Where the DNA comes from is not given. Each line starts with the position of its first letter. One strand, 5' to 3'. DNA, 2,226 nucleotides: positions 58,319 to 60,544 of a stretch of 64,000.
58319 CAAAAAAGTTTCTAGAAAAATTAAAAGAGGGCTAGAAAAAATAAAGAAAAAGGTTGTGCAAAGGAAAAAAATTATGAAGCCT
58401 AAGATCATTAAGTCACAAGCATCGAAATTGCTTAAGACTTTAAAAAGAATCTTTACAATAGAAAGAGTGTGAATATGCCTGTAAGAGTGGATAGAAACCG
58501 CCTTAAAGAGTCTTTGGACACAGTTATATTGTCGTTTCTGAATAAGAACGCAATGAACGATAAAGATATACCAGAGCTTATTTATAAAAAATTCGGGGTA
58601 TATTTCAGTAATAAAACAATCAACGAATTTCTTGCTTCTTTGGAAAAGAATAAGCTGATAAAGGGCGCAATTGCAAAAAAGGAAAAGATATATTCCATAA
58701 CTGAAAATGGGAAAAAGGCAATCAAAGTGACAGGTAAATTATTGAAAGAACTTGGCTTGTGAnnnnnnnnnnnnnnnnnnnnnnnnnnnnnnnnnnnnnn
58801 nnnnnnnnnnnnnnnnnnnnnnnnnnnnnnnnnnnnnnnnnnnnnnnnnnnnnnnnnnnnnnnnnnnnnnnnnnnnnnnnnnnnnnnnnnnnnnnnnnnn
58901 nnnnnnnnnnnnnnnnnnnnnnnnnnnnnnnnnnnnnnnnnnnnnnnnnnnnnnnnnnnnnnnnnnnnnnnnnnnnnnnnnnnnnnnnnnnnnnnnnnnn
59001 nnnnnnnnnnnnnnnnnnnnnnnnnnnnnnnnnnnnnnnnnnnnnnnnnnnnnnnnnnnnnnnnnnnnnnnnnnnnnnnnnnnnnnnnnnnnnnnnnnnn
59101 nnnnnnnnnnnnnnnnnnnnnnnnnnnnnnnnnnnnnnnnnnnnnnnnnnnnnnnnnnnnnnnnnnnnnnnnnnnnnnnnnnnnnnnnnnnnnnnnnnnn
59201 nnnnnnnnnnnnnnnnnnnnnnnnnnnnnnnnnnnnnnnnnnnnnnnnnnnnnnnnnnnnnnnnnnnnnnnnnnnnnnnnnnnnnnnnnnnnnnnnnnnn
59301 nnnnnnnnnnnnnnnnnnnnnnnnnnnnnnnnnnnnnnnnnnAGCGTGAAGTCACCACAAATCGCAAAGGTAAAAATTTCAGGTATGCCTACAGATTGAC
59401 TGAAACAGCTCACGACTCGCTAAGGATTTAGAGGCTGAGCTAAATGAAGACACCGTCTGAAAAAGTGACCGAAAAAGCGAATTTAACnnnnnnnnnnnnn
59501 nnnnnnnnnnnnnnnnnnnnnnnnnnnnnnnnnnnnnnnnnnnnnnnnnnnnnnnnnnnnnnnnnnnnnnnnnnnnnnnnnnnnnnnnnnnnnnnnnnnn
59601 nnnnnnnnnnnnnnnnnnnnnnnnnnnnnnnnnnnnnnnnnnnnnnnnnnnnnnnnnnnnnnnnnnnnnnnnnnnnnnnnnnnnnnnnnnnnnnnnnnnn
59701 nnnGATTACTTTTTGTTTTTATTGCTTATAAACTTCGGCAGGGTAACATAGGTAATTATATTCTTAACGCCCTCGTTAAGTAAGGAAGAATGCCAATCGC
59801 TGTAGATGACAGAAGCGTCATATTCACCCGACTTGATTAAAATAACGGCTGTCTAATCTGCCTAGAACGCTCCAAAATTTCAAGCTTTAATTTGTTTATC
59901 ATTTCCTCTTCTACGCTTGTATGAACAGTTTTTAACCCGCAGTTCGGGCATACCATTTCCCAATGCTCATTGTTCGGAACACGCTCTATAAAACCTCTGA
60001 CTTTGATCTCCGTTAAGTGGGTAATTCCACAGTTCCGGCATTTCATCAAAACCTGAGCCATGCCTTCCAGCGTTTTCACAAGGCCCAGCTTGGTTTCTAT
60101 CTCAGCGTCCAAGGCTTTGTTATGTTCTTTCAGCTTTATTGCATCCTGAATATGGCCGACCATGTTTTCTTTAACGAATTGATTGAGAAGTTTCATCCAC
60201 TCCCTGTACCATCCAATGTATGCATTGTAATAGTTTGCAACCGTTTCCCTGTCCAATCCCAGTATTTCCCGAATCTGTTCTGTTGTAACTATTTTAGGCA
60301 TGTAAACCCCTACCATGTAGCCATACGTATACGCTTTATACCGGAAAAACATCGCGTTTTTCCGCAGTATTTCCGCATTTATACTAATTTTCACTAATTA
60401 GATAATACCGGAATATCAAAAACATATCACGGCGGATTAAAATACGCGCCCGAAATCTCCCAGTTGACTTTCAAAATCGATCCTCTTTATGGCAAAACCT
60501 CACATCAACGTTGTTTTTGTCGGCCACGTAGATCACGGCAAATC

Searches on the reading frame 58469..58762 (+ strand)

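Call 97: search_protein_families(library=pfam, proteins=[window:58469-58762:+], max_evalue=0.01)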
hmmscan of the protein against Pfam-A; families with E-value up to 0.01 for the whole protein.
window:58469-58762:+ (97 aa): 5 families
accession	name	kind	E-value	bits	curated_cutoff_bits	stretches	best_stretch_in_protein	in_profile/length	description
PF04458.17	DUF505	-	0.00011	21.2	28.7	1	46-90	362-408/622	Protein of unknown function (DUF505)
PF14277.12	DUF4364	-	0.00021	21.5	26.9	1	29-91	16-76/162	Domain of unknown function (DUF4364)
PF03551.20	PadR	-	0.00065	20.1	27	1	22-86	3-74/75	Transcriptional regulator PadR-like family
PF14947.12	HTH_45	-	0.00069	20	25.5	1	43-88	28-69/77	Winged helix-turn-helix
PF20290.3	MC4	-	0.0084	16.8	28.1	0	46-86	62-103/133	ABC-three component (ABC-3C) system Middle Component 4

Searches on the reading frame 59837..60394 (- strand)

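Call 97: search_protein_families(library=pfam, proteins=[window:59837-60394:-], max_evalue=0.01)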
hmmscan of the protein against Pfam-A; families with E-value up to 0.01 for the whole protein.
window:59837-60394:- (185 aa): 2 families
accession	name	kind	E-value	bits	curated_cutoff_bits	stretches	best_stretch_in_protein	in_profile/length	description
PF08271.17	Zn_Ribbon_TF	-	4.3e-05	23.4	29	1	117-155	1-28/43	TFIIB zinc-binding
PF13824.12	zf-Mss51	-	0.0017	18.9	27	0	142-180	10-48/55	Zinc-finger of mitochondrial splicing suppressor 51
